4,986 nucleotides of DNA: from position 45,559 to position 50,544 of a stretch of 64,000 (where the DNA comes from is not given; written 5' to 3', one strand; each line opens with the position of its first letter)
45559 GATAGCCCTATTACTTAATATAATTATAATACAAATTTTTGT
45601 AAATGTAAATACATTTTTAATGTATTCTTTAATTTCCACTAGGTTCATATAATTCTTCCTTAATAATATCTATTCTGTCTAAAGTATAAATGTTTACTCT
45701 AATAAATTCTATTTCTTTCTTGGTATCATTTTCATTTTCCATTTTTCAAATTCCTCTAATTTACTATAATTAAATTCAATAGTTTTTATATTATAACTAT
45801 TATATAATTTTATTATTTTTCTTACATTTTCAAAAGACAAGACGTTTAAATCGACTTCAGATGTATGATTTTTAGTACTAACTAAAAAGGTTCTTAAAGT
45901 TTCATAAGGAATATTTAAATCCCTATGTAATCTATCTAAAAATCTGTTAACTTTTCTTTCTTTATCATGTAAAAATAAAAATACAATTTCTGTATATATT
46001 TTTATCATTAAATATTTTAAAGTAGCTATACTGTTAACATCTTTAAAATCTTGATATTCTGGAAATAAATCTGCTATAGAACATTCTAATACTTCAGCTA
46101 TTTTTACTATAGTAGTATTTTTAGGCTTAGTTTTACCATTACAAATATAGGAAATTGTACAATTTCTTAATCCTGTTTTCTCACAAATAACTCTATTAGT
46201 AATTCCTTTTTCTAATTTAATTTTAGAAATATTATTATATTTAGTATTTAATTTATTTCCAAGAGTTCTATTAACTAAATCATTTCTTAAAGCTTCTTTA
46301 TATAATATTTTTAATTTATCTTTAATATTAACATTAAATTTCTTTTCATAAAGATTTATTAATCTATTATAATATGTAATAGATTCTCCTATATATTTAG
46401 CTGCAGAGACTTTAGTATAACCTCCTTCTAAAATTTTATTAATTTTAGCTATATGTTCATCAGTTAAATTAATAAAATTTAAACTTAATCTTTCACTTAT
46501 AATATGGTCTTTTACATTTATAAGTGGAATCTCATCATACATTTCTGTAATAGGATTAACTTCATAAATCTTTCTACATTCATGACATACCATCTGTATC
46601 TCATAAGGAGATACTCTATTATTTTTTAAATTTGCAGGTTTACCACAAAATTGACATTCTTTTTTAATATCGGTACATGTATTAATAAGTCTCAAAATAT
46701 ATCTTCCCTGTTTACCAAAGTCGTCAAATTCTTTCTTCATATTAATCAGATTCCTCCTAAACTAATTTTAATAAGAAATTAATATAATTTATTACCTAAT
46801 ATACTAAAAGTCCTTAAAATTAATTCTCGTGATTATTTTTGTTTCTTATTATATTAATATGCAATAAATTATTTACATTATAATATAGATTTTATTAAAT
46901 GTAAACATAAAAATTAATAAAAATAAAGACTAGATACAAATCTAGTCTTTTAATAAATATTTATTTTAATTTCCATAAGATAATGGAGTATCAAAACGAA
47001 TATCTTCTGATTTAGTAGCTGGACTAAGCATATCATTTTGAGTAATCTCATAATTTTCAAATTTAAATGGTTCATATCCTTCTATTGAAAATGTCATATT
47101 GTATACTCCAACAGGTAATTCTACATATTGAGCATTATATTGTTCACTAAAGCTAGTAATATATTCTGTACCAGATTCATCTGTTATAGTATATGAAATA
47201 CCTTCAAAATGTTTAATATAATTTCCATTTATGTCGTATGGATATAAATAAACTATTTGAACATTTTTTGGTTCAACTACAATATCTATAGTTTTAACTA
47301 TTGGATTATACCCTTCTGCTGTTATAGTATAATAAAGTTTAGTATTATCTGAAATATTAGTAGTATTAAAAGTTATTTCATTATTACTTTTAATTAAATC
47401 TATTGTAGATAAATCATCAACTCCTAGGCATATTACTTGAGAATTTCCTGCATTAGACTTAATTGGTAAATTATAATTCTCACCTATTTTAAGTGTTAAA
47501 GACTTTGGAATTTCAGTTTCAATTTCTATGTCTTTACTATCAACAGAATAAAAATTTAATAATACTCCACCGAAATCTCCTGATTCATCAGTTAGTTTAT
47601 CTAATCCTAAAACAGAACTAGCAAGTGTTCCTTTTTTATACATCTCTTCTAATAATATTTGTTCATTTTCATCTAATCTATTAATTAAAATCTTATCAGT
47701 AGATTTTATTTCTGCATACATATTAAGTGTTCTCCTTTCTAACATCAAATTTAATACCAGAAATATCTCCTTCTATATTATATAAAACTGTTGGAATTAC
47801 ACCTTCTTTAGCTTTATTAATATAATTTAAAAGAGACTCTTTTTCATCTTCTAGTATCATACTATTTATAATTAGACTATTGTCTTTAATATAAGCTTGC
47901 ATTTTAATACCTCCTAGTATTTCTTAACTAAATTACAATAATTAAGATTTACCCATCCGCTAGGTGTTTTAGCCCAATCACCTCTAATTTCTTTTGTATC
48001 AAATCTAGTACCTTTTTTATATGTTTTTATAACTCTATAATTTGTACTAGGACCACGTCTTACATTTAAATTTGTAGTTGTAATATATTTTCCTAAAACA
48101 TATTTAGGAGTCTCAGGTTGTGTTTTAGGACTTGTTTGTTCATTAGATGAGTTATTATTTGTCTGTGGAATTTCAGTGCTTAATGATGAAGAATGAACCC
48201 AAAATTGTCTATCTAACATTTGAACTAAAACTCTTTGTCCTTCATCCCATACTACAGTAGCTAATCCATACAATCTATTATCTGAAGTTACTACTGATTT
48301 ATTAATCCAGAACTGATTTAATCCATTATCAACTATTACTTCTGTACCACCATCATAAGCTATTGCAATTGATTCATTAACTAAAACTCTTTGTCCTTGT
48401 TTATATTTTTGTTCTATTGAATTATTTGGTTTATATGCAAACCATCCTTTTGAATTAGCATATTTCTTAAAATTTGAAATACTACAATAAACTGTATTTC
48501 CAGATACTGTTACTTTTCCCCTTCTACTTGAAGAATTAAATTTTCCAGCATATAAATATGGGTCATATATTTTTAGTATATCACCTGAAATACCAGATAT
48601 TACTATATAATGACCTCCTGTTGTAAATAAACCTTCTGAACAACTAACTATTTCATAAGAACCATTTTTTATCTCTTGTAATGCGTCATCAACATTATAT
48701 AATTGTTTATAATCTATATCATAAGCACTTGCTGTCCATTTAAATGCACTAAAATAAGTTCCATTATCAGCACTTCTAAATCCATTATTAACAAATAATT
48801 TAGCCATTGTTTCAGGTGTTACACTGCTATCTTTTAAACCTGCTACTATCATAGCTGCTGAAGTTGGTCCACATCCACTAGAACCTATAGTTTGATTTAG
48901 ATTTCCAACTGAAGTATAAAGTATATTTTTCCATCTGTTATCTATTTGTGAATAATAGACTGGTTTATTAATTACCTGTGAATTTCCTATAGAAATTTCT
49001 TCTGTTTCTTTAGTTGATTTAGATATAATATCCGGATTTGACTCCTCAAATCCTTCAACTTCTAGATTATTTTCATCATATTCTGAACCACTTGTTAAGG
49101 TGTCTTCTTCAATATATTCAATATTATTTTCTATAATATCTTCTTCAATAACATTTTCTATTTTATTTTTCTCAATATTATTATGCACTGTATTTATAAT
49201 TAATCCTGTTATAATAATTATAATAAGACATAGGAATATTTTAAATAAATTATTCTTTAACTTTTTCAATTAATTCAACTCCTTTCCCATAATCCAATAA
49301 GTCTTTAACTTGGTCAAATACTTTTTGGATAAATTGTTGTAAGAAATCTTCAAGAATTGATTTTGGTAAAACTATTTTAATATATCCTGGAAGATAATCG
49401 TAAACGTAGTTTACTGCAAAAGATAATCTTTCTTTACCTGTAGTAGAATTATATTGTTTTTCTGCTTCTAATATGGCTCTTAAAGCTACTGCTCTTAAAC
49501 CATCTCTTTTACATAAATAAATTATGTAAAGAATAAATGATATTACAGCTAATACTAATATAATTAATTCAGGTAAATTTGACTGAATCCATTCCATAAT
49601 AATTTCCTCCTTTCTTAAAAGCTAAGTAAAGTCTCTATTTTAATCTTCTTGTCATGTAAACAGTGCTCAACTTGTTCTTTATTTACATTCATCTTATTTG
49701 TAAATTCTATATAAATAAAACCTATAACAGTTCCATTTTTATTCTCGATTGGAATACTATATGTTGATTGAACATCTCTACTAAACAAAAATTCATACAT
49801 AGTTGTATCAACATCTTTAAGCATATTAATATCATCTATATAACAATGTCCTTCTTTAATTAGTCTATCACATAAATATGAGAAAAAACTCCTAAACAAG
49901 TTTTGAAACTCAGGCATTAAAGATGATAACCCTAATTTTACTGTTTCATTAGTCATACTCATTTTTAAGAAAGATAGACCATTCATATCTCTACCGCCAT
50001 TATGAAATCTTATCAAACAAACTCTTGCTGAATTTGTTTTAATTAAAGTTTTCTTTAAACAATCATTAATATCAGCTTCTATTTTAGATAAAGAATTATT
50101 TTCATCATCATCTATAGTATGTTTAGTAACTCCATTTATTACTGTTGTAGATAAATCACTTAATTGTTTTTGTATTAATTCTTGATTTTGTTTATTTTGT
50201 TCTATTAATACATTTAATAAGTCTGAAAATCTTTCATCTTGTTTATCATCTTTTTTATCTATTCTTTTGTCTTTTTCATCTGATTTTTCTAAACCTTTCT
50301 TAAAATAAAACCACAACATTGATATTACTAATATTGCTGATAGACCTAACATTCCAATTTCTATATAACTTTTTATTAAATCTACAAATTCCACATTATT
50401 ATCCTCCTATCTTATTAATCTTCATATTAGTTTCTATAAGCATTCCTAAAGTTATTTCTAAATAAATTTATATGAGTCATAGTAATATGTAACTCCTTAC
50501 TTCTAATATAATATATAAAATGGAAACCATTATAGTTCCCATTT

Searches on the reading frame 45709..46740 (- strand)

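Call 18: search_protein_families(library=phrogs, proteins=[window:45709-46740:-], max_evalue=0.00001)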
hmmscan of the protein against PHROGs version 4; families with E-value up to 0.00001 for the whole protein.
window:45709-46740:- (343 aa): 5 families
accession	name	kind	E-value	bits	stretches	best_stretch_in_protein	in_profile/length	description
phrog_3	-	transcription regulation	4.4e-11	44.2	1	119-320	64-230/430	transcriptional repressor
phrog_2967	-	transcription regulation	1.4e-10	42.1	1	169-238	13-83/225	transcriptional regulator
phrog_4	-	transcription regulation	8.5e-09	35.9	1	153-232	107-198/400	transcriptional repressor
phrog_8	-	transcription regulation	4.4e-07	30.7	1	99-339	80-302/346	transcriptional regulator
phrog_18104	-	transcription regulation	4.2e-06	27.6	0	184-219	18-53/57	transcriptional regulator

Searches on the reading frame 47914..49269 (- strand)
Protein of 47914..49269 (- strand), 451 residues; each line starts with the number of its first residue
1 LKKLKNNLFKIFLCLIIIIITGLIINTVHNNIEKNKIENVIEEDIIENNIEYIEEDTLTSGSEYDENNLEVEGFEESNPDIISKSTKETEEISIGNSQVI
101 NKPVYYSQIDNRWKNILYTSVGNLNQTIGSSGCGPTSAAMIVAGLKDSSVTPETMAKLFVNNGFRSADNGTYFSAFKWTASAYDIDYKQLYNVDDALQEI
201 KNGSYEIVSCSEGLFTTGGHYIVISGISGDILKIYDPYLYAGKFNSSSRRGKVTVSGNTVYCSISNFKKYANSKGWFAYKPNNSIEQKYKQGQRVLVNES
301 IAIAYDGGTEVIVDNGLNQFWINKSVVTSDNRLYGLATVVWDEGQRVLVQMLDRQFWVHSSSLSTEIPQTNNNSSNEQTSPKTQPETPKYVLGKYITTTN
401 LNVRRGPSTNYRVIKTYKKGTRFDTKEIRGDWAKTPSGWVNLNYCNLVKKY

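Call 18: search_protein_families(library=phrogs, proteins=[window:47914-49269:-], max_evalue=0.00001)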
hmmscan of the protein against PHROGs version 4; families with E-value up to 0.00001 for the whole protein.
window:47914-49269:- (451 aa): 3 families
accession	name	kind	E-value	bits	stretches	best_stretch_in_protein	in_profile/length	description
phrog_1794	-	lysis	1.6e-09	38.6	1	331-449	252-331/336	amidase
phrog_18955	-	unknown function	4e-09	36.6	1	382-448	196-264/483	-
phrog_2338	-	lysis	5.1e-06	27.1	1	371-444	173-256/346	endolysin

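Call 83: search_protein_families(library=pfam, proteins=[window:47914-49269:-], max_evalue=0.0001)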
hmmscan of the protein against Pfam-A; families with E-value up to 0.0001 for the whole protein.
window:47914-49269:- (451 aa): 2 families
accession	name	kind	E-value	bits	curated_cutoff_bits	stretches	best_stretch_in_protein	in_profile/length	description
PF13529.12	Peptidase_C39_2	-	2.4e-12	48.1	24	1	105-238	5-143/143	Peptidase_C39 like family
PF08239.17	SH3_3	-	1.5e-05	25.5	27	1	400-440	2-48/54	Bacterial SH3 domain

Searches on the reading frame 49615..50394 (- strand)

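Call 3: search_protein_families(library=pfam, proteins=[window:49615-50394:-], max_evalue=1)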
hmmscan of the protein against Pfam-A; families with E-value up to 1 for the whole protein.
window:49615-50394:- (259 aa): 5 families
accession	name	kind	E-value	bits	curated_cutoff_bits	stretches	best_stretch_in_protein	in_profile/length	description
PF02847.23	MA3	-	0.021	15.2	23.2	0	144-190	31-75/113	MA3 domain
PF17201.10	Cache_3-Cache_2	-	0.061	13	27.7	1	211-237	162-188/299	Cache 3/Cache 2 fusion domain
PF05400.18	FliT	-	0.18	13.1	29.5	1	46-85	33-72/85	Flagellar protein FliT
PF15324.11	TALPID3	-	0.2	9.9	27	1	33-93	104-165/1261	Hedgehog signalling target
PF03606.21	DcuC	-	0.24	10.3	23.1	1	11-58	197-249/461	C4-dicarboxylate anaerobic carrier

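Call 4: search_protein_families(library=phrogs, proteins=[window:49615-50394:-], max_evalue=1)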
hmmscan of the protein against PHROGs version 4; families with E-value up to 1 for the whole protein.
window:49615-50394:- (259 aa): 8 families
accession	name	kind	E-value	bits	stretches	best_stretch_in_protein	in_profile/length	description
phrog_30125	-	unknown function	1.1e-09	39.5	1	101-180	82-163/242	-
phrog_38864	-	unknown function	0.00076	20.3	1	109-257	55-198/206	-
phrog_2990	-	unknown function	0.0013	19.9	1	37-109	16-84/133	-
phrog_14038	-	unknown function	0.003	18.3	1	119-242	61-184/201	-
phrog_36615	-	unknown function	0.019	15.3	1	10-86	6-83/288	-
phrog_16320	-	unknown function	0.084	13.8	1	198-249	41-92/100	-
phrog_3751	-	moron, auxiliary metabolic gene and host takeover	0.1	14.1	1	21-58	16-53/92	membrane protein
phrog_8821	-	lysis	0.12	13.5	1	16-91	12-87/130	Rz-like spanin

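Call 48: search_protein_families(library=ncbifam, proteins=[window:49615-50394:-], max_evalue=1)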
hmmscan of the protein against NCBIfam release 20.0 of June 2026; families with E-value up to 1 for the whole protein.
window:49615-50394:- (259 aa): 0 families
